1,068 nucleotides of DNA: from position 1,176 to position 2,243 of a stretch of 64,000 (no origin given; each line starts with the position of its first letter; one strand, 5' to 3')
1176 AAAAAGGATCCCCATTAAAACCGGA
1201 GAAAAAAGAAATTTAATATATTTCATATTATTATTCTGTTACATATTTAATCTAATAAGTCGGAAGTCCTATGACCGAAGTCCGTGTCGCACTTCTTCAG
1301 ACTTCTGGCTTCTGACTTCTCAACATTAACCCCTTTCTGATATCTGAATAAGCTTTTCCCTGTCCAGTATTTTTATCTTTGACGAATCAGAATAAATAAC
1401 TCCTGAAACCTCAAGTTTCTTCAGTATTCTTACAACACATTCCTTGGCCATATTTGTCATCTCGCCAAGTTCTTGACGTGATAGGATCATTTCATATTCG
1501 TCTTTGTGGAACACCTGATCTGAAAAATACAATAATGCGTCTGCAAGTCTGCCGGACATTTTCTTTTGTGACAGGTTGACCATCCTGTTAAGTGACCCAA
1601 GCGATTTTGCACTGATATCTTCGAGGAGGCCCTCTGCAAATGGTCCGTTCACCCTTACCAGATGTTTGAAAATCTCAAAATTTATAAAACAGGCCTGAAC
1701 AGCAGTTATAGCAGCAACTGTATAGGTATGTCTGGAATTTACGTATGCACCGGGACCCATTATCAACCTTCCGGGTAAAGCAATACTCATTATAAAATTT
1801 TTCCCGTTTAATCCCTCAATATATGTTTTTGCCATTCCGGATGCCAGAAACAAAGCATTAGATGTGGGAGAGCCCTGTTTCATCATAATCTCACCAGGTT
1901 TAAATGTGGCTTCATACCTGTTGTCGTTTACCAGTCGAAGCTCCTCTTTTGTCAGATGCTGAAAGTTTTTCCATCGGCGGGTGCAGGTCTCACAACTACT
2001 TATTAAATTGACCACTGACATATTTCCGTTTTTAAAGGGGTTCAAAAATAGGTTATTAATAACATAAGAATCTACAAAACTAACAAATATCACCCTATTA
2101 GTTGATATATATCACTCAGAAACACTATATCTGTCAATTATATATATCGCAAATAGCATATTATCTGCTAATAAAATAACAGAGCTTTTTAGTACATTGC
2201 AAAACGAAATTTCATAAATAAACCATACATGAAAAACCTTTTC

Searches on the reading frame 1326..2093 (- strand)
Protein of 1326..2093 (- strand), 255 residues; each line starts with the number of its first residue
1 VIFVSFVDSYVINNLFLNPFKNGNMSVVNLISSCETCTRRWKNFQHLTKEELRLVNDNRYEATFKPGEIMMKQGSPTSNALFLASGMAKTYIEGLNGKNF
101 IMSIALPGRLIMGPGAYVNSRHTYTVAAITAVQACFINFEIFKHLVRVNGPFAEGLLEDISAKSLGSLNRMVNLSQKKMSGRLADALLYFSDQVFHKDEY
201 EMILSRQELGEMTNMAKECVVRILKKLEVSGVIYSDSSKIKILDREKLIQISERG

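Call 3: search_protein_families(library=pfam, proteins=[window:1326-2093:-], max_evalue=0.01)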
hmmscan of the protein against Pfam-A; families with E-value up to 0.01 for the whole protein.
window:1326-2093:- (255 aa): 3 families
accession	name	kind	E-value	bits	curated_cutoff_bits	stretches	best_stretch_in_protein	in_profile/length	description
PF13545.12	HTH_Crp_2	-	2.8e-12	46.9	27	1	181-250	1-69/70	Crp-like helix-turn-helix domain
PF00027.35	cNMP_binding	-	2.2e-10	40.8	27.5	1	63-147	3-87/89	Cyclic nucleotide-binding domain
PF00325.26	Crp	-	0.0033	17.6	21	1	204-233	3-32/32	Bacterial regulatory proteins, crp family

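Call 4: search_protein_families(library=ncbifam, proteins=[window:1326-2093:-], max_evalue=0.01)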
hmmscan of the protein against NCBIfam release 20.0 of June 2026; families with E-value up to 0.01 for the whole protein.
window:1326-2093:- (255 aa): 10 families
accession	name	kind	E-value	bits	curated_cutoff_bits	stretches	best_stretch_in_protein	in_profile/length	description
NF008732.0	PRK11753.1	equivalog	1.8e-13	50.5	266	1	68-242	32-210/214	cAMP-activated global transcriptional regulator CRP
NF008365.0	PRK11161.1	subfamily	1.9e-12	47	228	1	64-252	52-243/250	fumarate/nitrate reduction transcriptional regulator Fnr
NF045989.1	TransRegFnrLRhodb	equivalog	1.5e-09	37.5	300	1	31-250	7-233/245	transcriptional regulator FnrL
NF006901.0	PRK09392.1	equivalog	6.6e-06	25.6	211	1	42-252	13-221/236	transcriptional activator FtrB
NF010499.0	PRK13918.1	equivalog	5.2e-05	22.8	274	1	62-253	15-202/205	CRP/FNR family transcriptional regulator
NF041163.2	encap_f2b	equivalog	0.00011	21.5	400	1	47-154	82-191/450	family 2B encapsulin nanocompartment shell protein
NF050806.1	TransRegFixKCaul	equivalog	0.00014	21.2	300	1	62-250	26-212/215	transcriptional regulator FixK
NF052518.1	TransRegLdrP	equivalog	0.0002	21.5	300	1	83-248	23-184/195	transcriptional regulator LdrP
NF058543.1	ActPatMycb56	equivalog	0.00035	19.5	460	1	44-148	4-107/317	acetyltransferase Pat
TIGR03697.1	NtcA_cyano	equivalog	0.0095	15.7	244.95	0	120-248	56-188/193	global nitrogen regulator NtcA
